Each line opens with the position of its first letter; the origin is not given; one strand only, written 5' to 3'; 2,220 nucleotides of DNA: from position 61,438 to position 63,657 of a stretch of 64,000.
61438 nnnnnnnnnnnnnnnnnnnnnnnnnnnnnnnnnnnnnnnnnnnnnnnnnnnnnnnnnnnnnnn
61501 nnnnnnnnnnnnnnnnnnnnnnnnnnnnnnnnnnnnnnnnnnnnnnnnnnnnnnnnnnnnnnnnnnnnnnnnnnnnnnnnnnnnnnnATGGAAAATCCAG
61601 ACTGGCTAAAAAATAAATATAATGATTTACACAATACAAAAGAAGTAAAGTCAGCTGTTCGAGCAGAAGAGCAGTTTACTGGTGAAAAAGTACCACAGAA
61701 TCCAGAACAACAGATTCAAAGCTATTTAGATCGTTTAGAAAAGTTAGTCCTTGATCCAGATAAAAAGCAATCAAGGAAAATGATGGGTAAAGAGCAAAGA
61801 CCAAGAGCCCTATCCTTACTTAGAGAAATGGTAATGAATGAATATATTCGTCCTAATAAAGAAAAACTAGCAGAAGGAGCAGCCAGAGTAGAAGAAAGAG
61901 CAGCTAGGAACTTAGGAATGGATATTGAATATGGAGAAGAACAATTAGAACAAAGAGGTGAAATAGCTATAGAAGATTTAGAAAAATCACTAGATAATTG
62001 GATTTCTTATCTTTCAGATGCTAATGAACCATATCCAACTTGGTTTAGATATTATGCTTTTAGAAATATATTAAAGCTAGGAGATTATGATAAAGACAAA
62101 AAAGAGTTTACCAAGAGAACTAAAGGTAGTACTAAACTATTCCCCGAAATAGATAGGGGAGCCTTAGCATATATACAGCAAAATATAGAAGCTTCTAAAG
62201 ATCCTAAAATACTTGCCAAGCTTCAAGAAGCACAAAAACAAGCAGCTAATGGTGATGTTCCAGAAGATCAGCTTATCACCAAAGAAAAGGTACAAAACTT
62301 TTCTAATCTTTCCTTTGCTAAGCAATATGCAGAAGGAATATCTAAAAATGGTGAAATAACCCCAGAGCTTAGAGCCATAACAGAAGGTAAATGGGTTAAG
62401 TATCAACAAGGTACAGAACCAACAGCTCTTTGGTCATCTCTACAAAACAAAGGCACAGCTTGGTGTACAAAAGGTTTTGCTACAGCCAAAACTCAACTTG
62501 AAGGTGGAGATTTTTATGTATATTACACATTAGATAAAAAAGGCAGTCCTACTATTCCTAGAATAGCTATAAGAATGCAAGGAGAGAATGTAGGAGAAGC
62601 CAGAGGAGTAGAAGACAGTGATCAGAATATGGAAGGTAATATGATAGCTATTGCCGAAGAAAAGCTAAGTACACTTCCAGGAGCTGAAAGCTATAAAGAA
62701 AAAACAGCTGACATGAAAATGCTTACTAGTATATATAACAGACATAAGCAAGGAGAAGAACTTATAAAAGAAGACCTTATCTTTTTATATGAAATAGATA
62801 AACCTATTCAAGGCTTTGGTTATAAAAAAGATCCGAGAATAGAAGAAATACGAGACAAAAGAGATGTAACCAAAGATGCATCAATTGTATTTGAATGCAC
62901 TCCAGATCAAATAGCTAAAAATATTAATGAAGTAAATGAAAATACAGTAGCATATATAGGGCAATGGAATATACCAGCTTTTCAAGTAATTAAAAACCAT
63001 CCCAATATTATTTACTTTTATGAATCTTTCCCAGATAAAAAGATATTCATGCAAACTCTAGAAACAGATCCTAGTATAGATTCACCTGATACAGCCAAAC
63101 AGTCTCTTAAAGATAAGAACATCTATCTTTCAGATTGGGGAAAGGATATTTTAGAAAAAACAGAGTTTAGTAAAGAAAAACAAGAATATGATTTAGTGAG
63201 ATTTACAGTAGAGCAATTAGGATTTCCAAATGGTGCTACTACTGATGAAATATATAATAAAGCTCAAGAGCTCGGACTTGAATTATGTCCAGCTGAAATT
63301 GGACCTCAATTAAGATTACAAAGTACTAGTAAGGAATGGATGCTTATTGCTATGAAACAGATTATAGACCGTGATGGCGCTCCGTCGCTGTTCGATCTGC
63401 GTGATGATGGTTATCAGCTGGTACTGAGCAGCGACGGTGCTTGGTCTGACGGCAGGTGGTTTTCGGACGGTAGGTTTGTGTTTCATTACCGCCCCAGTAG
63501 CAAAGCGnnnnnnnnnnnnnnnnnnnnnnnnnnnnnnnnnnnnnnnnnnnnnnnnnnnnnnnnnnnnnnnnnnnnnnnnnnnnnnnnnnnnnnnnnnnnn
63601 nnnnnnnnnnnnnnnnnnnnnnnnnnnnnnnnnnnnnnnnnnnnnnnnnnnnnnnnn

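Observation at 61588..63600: AT-rich 640-aa orphan gene whose last ~50 codons and terminator abruptly switch to ~60% GC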

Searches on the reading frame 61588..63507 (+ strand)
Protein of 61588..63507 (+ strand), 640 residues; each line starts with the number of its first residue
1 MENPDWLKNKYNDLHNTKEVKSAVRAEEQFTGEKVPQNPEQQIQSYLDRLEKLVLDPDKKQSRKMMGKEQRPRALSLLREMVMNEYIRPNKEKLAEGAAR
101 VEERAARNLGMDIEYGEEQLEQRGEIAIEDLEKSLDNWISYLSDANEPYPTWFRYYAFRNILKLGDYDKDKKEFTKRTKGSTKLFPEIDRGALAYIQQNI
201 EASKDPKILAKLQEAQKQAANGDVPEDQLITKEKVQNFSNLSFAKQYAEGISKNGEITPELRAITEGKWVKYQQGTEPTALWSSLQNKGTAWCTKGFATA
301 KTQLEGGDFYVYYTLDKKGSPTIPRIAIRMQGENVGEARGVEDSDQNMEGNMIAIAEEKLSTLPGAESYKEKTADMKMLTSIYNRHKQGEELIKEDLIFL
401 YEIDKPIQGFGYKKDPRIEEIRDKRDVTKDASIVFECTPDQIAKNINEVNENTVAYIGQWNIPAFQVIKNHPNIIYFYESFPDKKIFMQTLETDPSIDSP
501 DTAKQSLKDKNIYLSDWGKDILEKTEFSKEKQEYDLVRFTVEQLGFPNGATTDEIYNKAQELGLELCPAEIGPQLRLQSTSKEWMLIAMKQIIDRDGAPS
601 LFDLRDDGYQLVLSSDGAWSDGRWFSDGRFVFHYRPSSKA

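Call 5: search_protein_families(library=pfam, proteins=[window:61588-63507:+], max_evalue=1)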
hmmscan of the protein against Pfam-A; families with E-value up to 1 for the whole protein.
window:61588-63507:+ (640 aa): 0 families

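Call 12: find_homologous_proteins(query=window:61588-63507:+)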
Query window:61588-63507:+ (640 aa): 1585 proteins with E <= 0.001 among 8000 candidates; the best 120 are listed.
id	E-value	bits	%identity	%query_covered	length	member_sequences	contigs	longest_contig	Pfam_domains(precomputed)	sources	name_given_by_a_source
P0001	0.0e+0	1392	97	100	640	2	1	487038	-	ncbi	ncbi:MAG: hypothetical protein ACKKL5_00390 [Candidatus Komeilibacteria bacterium]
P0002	0.0e+0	1019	70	99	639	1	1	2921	-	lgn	-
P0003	0.0e+0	1012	69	99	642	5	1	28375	-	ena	-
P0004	2.5e-297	1006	69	99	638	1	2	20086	-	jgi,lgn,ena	-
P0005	1.4e-296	1003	69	99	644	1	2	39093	-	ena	-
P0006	1.4e-295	1000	80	87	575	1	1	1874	-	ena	-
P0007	3.4e-293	992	68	99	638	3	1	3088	-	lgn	-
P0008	5.8e-292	988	68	99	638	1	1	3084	-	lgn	-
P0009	1.5e-291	987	68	99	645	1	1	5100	-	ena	-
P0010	2.3e-291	986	69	99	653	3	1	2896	-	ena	-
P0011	2.7e-290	982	68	99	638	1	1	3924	-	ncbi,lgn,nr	ncbi:hypothetical protein KJ866_03220 [Patescibacteria group bacterium]|nr:hypothetical protein [Pat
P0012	1.7e-289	980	69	98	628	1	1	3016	-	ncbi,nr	ncbi:hypothetical protein KJ784_03230, partial [Patescibacteria group bacterium]|nr:hypothetical pro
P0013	8.0e-288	974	67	99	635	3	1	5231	-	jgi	-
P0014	2.0e-287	973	66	100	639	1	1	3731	-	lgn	-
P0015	6.3e-283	958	66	99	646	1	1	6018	-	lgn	-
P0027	2.1e-255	867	61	99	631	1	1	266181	-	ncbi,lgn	-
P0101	9.2e-236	802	59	99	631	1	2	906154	-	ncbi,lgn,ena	-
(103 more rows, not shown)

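Call 16: find_encoding_contigs(protein=P0001, flank=10000, max_places=3)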
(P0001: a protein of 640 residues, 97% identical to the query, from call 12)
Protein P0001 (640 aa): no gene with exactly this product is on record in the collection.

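Call 18: find_encoding_contigs(protein=P0101, flank=10000, max_places=2)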
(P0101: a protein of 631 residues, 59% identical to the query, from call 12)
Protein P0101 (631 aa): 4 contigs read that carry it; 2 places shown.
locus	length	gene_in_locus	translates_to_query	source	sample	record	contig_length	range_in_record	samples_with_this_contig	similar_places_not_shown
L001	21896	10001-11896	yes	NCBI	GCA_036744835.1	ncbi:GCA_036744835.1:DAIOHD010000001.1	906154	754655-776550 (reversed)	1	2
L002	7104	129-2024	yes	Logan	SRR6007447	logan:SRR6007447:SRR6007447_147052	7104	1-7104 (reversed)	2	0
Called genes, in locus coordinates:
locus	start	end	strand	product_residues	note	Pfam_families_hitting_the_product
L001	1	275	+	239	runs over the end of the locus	PF11967:RecO_N, PF02565:RecO_C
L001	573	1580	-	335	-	PF02016:Peptidase_S66, PF17676:Peptidase_S66C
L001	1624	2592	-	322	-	PF00149:Metallophos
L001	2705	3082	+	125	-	-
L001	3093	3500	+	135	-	PF24963:DUF7768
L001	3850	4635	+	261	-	PF00142:Fer4_NifH (weak), PF01656:CbiA, PF02374:ArsA_ATPase (weak), PF06564:CBP_BcsQ, PF09140:MipZ, PF10609:ParA, PF13614:AAA_31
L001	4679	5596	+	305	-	PF02195:ParB_N, PF17762:HTH_ParB, PF23552:ParB_C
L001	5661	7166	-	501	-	PF13328:HD_4, PF01966:HD, PF04607:RelA_SpoT, PF02824:TGS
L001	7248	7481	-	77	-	-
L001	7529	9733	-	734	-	PF01751:Toprim, PF01131:Topoisom_bac, PF01396:Zn_ribbon_Top1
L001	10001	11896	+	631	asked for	-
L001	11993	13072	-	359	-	PF02481:DNA_processg_A, PF17782:WHD_DprA (weak)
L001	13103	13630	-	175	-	PF01195:Pept_tRNA_hydro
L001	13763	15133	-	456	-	PF00025:Arf (faint), PF01926:MMR_HSR1, PF02421:FeoB_N, PF04548:AIG1 (weak), PF00009:GTP_EFTU, PF01926:MMR_HSR1, PF02421:FeoB_N, PF14714:KH_dom-like, +6 more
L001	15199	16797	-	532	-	PF03816:LytR_cpsA_psr, PF13399:LytR_C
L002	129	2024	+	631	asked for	-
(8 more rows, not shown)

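Call 19: find_encoding_contigs(protein=P0027, flank=10000, max_places=2)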
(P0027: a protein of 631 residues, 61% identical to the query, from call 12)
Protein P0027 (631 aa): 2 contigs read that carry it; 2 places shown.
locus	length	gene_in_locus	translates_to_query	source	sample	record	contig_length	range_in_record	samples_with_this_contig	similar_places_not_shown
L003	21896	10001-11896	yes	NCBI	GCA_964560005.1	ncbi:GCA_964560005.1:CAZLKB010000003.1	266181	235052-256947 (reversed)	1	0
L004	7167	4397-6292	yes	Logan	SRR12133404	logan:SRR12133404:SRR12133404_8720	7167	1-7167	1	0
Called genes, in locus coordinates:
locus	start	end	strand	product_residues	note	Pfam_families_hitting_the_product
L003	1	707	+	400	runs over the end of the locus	PF28597:T2SSF_N, PF00482:T2SSF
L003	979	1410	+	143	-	PF07963:N_methyl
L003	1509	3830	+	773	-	PF04932:Wzy_C, PF13429:TPR_15 (faint), PF07719:TPR_2 (faint), PF13176:TPR_7 (faint), PF13428:TPR_14 (faint), PF00515:TPR_1 (weak), PF14559:TPR_19 (weak), PF13181:TPR_8 (weak), +7 more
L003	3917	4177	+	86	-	-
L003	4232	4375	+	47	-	PF09962:DUF2196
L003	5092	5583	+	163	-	PF22811:Zn_ribbon_NrdR, PF03477:ATP-cone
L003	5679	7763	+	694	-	PF03477:ATP-cone, PF13597:NRDD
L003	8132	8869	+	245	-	PF13353:Fer4_12, PF04055:Radical_SAM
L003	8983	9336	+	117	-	-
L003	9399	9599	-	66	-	-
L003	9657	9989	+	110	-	PF01035:DNA_binding_1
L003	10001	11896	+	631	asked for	-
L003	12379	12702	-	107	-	PF22296:bAvd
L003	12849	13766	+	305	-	PF00078:RVT_1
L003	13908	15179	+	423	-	PF00089:Trypsin, PF13365:Trypsin_2, PF13180:PDZ_2, PF00595:PDZ (weak), PF17820:PDZ_6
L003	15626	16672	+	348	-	PF03462:PCRF, PF00472:RF-1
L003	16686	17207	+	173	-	PF14512:TM1586_NiRdase (faint), PF00881:Nitroreductase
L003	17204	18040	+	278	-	PF04055:Radical_SAM, PF13353:Fer4_12 (weak)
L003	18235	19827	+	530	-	PF13567:DUF4131, PF03772:Competence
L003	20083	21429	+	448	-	PF00932:LTD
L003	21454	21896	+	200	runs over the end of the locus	-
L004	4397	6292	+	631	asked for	-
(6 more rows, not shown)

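Call 29: find_encoding_contigs(protein=window:61588-63507:+, flank=10000, max_places=4)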
Protein window:61588-63507:+ (640 aa): no gene with exactly this product is on record in the collection.

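Call 32: find_related_loci(query=A1, collection=genome_contigs, flank=10000)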
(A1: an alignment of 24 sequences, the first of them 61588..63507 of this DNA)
Query A1 (640 aa) in genome_contigs; peptide patterns used: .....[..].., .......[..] (x = any residue, [..] = any of these).
87 stretches matched a pattern; 59 encode a relative of the query (tblastn E <= 1e-3); 58 distinct loci.
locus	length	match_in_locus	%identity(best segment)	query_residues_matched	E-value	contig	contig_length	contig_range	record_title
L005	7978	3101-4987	81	2-633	0e+0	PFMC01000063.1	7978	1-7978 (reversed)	MAG: Candidatus Komeilibacteria bacterium CG_4_10_14_0_8_um_filter_37_78 CG_4_10_14_0.8_um_filter_scaffold_6296_c, whole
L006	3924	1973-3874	68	1-635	0e+0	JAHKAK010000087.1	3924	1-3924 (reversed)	MAG: Patescibacteria group bacterium isolate Undefined_mixed_planktonic.mb.35 Undefined_mixed_pl.mb.35_k141_1138312, who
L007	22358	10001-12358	61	1-635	0e+0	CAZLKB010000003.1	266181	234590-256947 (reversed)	MAG TPA_asm: uncultured Gammaproteobacteria bacterium isolate binchicken_co115_145 genome assembly, contig: NODE_47_leng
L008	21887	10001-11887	60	2-636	0e+0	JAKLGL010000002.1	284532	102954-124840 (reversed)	MAG: Patescibacteria group bacterium isolate RA.bin39 RA.bin39_2, whole genome shotgun sequence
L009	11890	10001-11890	60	1-632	0e+0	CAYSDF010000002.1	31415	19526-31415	MAG TPA_asm: uncultured Candidatus Saccharibacteria bacterium isolate SRP193066_co2_10 genome assembly, contig: NODE_738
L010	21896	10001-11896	59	1-637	0e+0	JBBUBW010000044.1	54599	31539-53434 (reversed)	MAG: Patescibacteria group bacterium isolate H43-bin006_1 H43_bin006_1_000000000044, whole genome shotgun sequence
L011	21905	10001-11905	60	1-635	0e+0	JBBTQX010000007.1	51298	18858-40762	MAG: Patescibacteria group bacterium isolate H41-bin082_1 H41_bin082_1_000000000007, whole genome shotgun sequence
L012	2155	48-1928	60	1-635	0e+0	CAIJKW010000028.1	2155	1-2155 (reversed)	uncultured bacterium isolate MJ-time_bin-4611 genome assembly, contig: bin-4611:28/57, whole genome shotgun sequence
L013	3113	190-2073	60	2-636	0e+0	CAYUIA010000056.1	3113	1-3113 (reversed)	MAG TPA_asm: uncultured Gammaproteobacteria bacterium isolate binchicken_co111_88 genome assembly, contig: NODE_70705_le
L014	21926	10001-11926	59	1-635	0e+0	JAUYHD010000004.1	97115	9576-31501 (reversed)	MAG: bacterium isolate C24_maxbin.066 C24_k141_575494, whole genome shotgun sequence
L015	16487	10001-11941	59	5-635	0e+0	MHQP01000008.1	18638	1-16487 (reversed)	MAG: Candidatus Sungbacteria bacterium RIFCSPLOWO2_01_FULL_47_32 rifcsplowo2_01_scaffold_12045, whole genome shotgun seq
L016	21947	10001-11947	58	1-638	0e+0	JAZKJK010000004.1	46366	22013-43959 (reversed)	MAG: Patescibacteria group bacterium isolate ADI_DC_SW_02_SPN_11032020-bin106_1 DCSW02SPN_B106_1_000000000004, whole gen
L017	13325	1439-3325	59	1-635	0e+0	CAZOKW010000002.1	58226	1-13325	MAG TPA_asm: uncultured Candidatus Saccharibacteria bacterium isolate SRP178908_co1_360 genome assembly, contig: NODE_25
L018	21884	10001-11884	59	2-635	0e+0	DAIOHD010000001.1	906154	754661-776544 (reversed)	MAG TPA_asm: Candidatus Magasanikbacteria bacterium isolate CTOTU29494 NODE_1_length_906154_cov_15.402158, whole genome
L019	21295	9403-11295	60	5-635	0e+0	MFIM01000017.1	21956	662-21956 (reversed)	MAG: Candidatus Giovannonibacteria bacterium RIFCSPLOWO2_02_FULL_45_28 rifcsplowo2_02_scaffold_2738, whole genome shotgu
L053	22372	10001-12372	73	1-635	0e+0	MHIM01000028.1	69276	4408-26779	MAG: Candidatus Buchananbacteria bacterium RIFCSPLOWO2_01_FULL_39_33 rifcsplowo2_01_scaffold_497, whole genome shotgun s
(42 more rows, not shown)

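Call 45: predict_structure(alignment_id=A2)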
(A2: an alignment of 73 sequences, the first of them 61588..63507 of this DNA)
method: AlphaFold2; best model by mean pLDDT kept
length: 640 residues; sequences in the alignment: 73
mean_pLDDT: 79.2   pTM: 0.58
mean pLDDT of the five models: 79.2, 78.8, 75.4, 73.9, 71.2
residues with pLDDT >= 90: 215; 70-90: 239; 50-70: 168; < 50: 18
segments of 3 or more residues with pLDDT < 50: 108-111, 289-298
pLDDT, mean of each block of 10 residues (from residue 1): 56 75 84 83 77 67 69 73 77 72 53 65 70 64 56 56 61 63 56 69 79 69 66 82 71 64 86 71 53 50 73 79 82 81 72 91 84 89 91 95 86 78 92 95 94 95 90 91 91 95 97 94 95 95 94 94 94 95 93 89 89 91 92 79
secondary structure, 60 per line:
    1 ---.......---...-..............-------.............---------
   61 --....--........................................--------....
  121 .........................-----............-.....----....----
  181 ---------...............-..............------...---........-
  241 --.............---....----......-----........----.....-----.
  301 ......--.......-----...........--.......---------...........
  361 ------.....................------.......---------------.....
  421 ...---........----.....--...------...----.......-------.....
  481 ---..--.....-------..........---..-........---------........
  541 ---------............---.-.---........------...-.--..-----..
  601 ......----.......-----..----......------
elements in order: H4-10 H18-31 H39-51 E63-66 E69-72 H73-108 H117-145 H151-162 E164-168 E173-176 H190-204 H206-219 H232-239 H243-255 H259-262 E267-272 H278-285 H290-294 H300-306 E309-315 E321-331 E334-340 H350-360 H367-387 H394-400 H416-423 H427-434 E455-457 H462-468 E476-480 E488-492 H500-509 H516-523 E533-540 H552-561 H571-578 E585-587 E599-606 E611-617 E629-634

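Call 55: find_related_loci(query=window:61588-63507:+, collection=metagenome_contigs, flank=10000)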
Query window:61588-63507:+ (640 aa) in metagenome_contigs; peptide patterns used: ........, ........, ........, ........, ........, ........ (x = any residue, [..] = any of these).
112 stretches matched a pattern; 47 encode a relative of the query (tblastn E <= 1e-3); 46 distinct loci.
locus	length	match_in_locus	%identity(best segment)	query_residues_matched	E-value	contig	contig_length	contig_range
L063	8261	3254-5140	81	2-633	0e+0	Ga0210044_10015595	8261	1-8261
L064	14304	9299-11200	69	1-635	0e+0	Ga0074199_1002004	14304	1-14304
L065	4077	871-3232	70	1-635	0e+0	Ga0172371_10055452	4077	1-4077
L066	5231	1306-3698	67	1-637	0e+0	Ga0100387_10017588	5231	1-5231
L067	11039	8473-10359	65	1-635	0e+0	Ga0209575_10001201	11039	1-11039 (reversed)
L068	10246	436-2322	63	1-638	0e+0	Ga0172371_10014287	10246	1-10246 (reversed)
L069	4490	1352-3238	63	1-638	0e+0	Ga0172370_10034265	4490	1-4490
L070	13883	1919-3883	61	1-635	0e+0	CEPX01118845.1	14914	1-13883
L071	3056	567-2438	61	1-633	0e+0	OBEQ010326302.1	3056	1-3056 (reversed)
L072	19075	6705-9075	61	5-637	0e+0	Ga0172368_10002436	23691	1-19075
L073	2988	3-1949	61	1-635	0e+0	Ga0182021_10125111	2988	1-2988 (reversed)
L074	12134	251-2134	59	1-635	0e+0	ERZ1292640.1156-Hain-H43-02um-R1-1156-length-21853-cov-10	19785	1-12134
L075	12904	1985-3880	58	1-635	0e+0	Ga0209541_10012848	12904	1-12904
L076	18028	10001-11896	58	1-635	0e+0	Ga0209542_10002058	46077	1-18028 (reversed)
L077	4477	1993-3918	59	1-635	0e+0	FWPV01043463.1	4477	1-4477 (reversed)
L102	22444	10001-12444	46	1-637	3e-176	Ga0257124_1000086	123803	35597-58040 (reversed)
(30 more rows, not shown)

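Call 60: fold_search(model_id=the predicted structure, library=pdb)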
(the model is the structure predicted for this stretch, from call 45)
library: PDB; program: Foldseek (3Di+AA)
matches with E <= 10: 89; with E <= 0.001: 0
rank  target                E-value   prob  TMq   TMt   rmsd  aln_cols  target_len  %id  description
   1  7qaj_H                6.0e-01  0.38  0.10  0.40   7.4       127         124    9  ZK002 with Anti-angiogenic and Anti-inflamamtory Properties (released 2023-06-14)
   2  8k8h                  9.8e-01  0.23  0.10  0.11   7.1       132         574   12  Crystal structure of the CysR-CTLD3 fragment of human DEC205 (released 2024-02-28)
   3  6sga_F9               1.3e+00  0.08  0.08  0.18  15.7       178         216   15  Body domain of the mt-SSU assemblosome from Trypanosoma brucei (released 2019-09-18)
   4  3whd_C                1.7e+00  0.14  0.10  0.31   7.5       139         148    7  C-type lectin, human MCL (released 2013-10-23)
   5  1hq8                  1.9e+00  0.25  0.11  0.44   5.7       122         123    8  CRYSTAL STRUCTURE OF THE MURINE NK CELL-ACTIVATING RECEPTOR NKG2D AT 1.95 A (released 2001-03-07)
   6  5tty                  2.3e+00  0.04  0.08  0.14  14.3       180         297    9  PagF prenyltransferase (released 2016-11-30)
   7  4pp8_A                2.4e+00  0.18  0.11  0.41   6.1       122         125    8  Crystal structure of murine NK cell ligand RAE-1 beta in complex with NKG2D (released 2014-04-09)
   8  3whd_A                2.4e+00  0.12  0.10  0.32   6.7       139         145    5  C-type lectin, human MCL (released 2013-10-23)
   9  8t7t_A                2.4e+00  0.02  0.06  0.07  15.4       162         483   14  CryoEM structure of the HisRS-like domain of human GCN2 (released 2024-03-13)
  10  1hyr_B                2.5e+00  0.14  0.10  0.38   6.5       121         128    7  CRYSTAL STRUCTURE OF HUMAN MICA IN COMPLEX WITH NATURAL KILLER CELL RECEPTOR NKG2D (released 2001-05-23)
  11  9n81_c                2.7e+00  0.04  0.06  0.12  14.1       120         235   11  A gap-filling complex with Pol mu engaged in the NHEJ Pathway (released 2025-04-23)
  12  7fi6_B                2.8e+00  0.13  0.10  0.38   6.3       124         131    8  Crystal structure of human MICA mutants in complex with natural killer cell receptor NKG2D (released 2022-08-31)
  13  7rhc_B                2.8e+00  0.02  0.05  0.11  16.1       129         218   12  A new fluorescent protein darkmRuby at pH 9.0 (released 2022-07-27)
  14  9exk                  3.0e+00  0.01  0.08  0.06  25.7       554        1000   12  Scalable protein design using hallucination in a relaxed sequence space (released 2024-10-16)
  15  8ea5_B                3.1e+00  0.12  0.10  0.41   6.2       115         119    7  NKG2D complexed with inhibitor 1a (released 2023-05-03)
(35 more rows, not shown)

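Call 61: search_protein_families(library=ncbifam, proteins=[window:61588-63507:+, L003:12849-13763:+, L003:12379-12702:-], max_evalue=0.01)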
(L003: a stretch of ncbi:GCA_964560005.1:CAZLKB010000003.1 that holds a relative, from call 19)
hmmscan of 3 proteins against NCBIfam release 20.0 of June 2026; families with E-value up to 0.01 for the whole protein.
window:61588-63507:+ (640 aa): 0 families

L003:12849-13763:+ (305 aa): 6 families
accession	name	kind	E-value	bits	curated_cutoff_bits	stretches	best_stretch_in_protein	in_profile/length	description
TIGR04416.1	group_II_RT_mat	equivalog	4.2e-39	134.7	300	1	9-274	24-293/353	group II intron reverse transcriptase/maturase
NF041747.1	Drt3a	equivalog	1.5e-20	74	200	1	112-245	111-243/412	antiviral reverse transcriptase Drt3a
NF038233.2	retron_St85_RT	exception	2.9e-14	53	235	1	108-236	85-213/289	retron St85 family RNA-directed DNA polymerase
NF041746.1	Drt2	equivalog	7.8e-13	48.4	390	1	159-243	218-302/416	antiviral reverse transcriptase Drt2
NF041750.1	Drt5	equivalog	1.8e-07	30.5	550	1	85-236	99-247/484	antiviral reverse transcriptase Drt5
NF042941.1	Retron_TIR_antiphage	equivalog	8.7e-06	24.8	600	1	107-219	87-195/464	TIR domain-containing anti-phage reverse transcriptase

L003:12379-12702:- (107 aa): 1 family
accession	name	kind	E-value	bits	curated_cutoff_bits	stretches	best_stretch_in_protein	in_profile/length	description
NF033474.1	DivGenRetAVD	equivalog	6.6e-17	61.7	80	1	9-95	20-104/104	diversity-generating retroelement protein Avd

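Call 62: search_solved_structures(query=A2, max_evalue=1)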
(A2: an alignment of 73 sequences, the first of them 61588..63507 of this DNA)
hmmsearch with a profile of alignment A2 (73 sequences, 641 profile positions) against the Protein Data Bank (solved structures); distinct sequences matched with E-value up to 1: 0.

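Call 63: search_protein_families(library=padloc, proteins=[window:61588-63507:+], max_evalue=0.1)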
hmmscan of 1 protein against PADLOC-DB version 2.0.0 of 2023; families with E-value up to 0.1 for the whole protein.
window:61588-63507:+ (640 aa): 0 families
